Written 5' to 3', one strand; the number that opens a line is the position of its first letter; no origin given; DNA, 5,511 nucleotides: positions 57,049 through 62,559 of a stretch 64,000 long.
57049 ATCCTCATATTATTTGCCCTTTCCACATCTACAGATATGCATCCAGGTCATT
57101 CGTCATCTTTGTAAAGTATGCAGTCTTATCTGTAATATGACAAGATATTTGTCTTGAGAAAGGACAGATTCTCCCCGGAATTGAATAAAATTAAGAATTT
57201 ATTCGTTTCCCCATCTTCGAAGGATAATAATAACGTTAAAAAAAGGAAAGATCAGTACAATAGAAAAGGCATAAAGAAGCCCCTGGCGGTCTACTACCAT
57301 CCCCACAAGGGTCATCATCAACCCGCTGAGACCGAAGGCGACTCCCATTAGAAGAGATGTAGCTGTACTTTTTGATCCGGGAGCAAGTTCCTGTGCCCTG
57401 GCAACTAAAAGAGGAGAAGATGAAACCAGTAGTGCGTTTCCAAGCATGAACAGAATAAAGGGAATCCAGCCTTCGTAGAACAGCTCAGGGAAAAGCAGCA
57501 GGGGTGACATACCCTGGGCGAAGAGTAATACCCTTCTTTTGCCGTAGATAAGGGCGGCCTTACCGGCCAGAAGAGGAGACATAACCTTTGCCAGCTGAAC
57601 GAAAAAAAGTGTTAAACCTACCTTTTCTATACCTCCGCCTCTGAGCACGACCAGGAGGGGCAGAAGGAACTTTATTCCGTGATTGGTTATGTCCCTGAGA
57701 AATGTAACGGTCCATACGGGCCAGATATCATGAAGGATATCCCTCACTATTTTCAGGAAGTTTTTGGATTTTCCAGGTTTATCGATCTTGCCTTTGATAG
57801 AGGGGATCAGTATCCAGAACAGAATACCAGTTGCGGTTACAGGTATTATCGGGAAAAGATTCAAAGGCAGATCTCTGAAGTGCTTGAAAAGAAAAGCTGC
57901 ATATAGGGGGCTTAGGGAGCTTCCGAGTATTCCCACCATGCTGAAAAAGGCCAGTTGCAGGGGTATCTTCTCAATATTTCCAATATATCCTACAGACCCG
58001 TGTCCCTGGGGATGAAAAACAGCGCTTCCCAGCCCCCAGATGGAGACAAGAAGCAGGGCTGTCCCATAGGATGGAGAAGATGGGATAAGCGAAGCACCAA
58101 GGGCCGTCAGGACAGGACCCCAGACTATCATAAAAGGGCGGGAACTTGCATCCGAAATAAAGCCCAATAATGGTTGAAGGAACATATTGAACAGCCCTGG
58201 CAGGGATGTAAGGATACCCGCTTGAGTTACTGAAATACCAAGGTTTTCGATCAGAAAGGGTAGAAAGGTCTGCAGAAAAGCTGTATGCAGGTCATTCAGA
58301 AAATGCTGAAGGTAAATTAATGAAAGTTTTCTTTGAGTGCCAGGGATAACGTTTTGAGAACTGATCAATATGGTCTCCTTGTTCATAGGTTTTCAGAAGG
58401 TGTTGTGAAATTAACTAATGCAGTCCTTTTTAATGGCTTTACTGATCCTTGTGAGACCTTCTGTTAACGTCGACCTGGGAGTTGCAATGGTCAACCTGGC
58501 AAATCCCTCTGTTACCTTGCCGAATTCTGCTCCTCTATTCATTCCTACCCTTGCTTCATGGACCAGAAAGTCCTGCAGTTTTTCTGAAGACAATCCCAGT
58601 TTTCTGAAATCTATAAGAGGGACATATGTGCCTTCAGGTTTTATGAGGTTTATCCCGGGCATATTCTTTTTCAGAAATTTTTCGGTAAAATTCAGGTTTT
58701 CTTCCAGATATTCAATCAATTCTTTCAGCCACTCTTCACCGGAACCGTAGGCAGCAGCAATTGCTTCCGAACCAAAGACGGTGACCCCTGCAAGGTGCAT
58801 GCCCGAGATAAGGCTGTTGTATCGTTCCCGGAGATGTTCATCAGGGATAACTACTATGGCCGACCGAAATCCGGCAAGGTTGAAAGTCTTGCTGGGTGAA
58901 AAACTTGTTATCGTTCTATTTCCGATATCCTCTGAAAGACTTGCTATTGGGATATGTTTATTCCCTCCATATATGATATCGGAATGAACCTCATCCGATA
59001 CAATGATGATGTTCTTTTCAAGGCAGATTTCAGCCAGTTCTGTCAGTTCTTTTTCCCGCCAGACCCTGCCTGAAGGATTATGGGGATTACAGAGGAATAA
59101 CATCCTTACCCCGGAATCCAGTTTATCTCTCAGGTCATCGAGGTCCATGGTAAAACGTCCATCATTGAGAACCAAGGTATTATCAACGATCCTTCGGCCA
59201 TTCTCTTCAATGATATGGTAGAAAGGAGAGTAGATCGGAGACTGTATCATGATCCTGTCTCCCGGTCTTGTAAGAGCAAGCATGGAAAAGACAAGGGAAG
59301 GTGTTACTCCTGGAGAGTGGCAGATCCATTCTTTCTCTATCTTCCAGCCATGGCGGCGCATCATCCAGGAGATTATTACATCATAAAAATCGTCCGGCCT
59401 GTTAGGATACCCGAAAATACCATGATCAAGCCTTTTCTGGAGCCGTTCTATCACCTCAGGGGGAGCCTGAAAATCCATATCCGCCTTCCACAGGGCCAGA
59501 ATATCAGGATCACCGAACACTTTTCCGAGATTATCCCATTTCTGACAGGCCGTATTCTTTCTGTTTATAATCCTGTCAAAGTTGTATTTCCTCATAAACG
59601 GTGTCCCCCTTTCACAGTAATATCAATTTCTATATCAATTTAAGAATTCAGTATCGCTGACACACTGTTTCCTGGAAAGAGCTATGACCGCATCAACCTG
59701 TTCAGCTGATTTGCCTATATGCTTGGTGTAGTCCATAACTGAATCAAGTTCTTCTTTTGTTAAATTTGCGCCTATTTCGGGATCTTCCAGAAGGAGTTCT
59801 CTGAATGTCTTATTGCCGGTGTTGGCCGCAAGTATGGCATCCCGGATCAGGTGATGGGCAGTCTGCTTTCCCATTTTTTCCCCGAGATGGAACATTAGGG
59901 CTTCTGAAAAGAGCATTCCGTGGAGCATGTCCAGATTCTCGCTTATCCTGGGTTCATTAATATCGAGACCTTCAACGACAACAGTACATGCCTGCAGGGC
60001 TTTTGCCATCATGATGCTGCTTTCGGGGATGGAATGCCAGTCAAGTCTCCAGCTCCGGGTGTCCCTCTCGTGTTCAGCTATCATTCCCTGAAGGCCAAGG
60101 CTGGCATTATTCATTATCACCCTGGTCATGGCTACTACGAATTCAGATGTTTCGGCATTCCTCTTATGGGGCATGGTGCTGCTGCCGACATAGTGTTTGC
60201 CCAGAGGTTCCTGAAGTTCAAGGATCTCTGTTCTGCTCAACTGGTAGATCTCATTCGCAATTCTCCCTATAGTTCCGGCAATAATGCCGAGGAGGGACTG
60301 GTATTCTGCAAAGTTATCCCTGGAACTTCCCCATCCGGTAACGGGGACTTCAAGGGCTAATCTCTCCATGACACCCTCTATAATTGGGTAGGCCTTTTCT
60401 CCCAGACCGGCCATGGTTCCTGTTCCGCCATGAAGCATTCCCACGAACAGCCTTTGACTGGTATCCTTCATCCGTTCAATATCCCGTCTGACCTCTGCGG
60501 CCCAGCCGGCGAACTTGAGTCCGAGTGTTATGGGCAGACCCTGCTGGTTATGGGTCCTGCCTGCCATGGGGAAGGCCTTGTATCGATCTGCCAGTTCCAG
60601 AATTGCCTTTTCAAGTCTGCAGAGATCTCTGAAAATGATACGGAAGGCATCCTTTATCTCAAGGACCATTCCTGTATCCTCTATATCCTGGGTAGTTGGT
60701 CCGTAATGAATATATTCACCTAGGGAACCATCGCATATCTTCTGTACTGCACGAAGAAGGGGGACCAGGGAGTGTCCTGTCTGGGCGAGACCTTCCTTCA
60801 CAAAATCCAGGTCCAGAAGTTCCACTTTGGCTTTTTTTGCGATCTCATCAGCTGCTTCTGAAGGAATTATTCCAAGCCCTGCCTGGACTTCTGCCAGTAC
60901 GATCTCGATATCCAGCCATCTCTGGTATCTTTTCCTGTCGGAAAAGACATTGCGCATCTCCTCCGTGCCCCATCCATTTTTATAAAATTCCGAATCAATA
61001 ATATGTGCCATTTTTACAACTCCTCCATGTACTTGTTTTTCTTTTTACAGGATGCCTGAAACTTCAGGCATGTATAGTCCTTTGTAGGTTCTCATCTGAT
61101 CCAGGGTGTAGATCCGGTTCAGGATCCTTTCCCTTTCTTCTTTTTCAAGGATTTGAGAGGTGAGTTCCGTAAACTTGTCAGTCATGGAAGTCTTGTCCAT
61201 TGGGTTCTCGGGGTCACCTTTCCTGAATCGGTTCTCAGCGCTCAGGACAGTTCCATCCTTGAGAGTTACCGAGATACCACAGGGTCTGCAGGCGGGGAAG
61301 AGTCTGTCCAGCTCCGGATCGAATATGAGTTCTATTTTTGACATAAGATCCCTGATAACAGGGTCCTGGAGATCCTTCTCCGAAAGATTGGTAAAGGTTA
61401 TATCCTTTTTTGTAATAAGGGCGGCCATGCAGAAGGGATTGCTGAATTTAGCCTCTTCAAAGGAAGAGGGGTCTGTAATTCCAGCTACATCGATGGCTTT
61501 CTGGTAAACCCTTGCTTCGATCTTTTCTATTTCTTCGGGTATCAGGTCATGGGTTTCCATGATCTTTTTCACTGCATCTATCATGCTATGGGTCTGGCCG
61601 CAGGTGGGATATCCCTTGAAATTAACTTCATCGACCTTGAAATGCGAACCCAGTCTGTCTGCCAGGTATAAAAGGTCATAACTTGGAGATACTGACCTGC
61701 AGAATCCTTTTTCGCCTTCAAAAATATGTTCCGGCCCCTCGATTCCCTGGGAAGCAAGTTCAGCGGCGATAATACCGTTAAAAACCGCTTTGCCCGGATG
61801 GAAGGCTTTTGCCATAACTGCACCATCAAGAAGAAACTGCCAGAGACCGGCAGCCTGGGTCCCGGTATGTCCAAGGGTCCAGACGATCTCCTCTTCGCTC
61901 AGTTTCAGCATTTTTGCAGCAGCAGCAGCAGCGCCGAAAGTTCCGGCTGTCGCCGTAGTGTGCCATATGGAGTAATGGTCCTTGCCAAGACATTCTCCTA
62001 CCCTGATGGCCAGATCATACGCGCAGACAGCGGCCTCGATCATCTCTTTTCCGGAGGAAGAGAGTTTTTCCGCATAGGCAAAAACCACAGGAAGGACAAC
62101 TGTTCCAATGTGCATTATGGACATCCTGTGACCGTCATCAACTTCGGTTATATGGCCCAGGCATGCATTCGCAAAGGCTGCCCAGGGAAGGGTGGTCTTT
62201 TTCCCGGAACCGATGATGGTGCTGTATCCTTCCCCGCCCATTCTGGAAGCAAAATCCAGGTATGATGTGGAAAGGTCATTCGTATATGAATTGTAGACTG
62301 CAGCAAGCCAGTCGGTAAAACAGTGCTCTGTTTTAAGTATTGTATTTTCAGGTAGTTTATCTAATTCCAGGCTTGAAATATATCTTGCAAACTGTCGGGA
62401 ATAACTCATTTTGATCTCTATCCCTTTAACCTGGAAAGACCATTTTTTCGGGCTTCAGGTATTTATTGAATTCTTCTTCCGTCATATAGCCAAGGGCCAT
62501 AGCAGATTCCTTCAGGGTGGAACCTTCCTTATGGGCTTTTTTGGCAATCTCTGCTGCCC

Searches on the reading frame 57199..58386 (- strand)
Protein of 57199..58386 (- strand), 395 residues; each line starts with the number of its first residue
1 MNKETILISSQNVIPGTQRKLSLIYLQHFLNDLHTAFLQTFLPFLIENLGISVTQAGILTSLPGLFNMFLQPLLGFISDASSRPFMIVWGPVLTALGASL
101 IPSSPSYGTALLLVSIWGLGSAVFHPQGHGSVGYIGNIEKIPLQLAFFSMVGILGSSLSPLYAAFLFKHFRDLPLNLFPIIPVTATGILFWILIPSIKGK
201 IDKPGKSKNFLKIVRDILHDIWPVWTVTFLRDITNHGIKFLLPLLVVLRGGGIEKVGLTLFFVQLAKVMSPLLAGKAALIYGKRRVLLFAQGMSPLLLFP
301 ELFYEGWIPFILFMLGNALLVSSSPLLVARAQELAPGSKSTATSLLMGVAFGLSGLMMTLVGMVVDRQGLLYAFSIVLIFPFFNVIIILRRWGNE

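Call 52: search_protein_families(library=pfam, proteins=[window:57199-58386:-], max_evalue=0.00001)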
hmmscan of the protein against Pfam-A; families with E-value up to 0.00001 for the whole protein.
window:57199-58386:- (395 aa): 1 family
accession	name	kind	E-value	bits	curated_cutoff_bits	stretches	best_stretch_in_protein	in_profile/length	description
PF07690.21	MFS_1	-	1.9e-22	80.1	33.4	1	25-357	2-345/347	Major Facilitator Superfamily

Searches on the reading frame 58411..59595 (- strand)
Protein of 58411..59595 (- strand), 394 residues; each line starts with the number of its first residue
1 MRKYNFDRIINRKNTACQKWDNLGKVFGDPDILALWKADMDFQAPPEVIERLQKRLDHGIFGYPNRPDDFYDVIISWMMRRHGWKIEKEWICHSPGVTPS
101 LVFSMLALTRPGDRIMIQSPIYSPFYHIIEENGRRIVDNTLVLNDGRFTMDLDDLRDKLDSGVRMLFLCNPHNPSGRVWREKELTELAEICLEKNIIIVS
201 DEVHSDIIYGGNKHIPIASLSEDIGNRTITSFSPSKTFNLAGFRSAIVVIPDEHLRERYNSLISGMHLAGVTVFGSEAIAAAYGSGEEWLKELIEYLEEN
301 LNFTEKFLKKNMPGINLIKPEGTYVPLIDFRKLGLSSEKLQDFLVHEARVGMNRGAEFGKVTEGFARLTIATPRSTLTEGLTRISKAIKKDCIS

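Call 52: search_protein_families(library=pfam, proteins=[window:58411-59595:-], max_evalue=0.00001)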
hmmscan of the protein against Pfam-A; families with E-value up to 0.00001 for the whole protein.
window:58411-59595:- (394 aa): 1 family
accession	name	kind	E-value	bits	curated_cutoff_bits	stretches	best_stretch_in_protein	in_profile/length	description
PF00155.27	Aminotran_1_2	-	3.4e-49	168.4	19.7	1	37-384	8-361/361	Aminotransferase class I and II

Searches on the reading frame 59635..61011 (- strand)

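Call 52: search_protein_families(library=pfam, proteins=[window:59635-61011:-], max_evalue=0.00001)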
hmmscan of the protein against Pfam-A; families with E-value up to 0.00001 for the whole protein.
window:59635-61011:- (458 aa): 2 families
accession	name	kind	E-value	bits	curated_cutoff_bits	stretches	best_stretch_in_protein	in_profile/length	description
PF00206.25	Lyase_1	-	3.7e-42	145.3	27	1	16-300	7-311/312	Lyase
PF10397.14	ADSL_C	-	5.8e-19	68.6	32.7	1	365-442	1-79/79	Adenylosuccinate lyase C-terminus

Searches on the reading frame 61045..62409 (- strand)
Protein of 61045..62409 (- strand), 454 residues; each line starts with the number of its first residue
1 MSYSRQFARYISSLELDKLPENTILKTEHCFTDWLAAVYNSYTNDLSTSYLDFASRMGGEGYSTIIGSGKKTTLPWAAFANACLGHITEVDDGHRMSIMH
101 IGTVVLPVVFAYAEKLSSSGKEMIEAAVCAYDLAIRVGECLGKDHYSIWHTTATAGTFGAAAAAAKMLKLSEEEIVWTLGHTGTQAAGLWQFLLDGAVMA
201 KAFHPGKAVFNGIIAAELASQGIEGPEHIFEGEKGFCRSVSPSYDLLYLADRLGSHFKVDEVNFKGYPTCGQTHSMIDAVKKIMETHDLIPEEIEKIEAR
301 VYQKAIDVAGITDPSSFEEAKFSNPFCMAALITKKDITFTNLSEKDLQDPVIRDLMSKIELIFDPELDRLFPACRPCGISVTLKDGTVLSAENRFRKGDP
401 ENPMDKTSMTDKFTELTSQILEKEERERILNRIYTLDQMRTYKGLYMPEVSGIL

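Call 52: search_protein_families(library=pfam, proteins=[window:61045-62409:-], max_evalue=0.00001)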
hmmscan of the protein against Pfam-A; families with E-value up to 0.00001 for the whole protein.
window:61045-62409:- (454 aa): 2 families
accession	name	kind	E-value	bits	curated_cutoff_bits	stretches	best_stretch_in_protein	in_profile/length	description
PF03972.19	MmgE_PrpD_N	-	2.3e-70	237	32.1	1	5-244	1-239/244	MmgE/PrpD N-terminal domain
PF19305.4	MmgE_PrpD_C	-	2.3e-41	141.9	32.1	1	267-432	1-169/173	MmgE/PrpD C-terminal domain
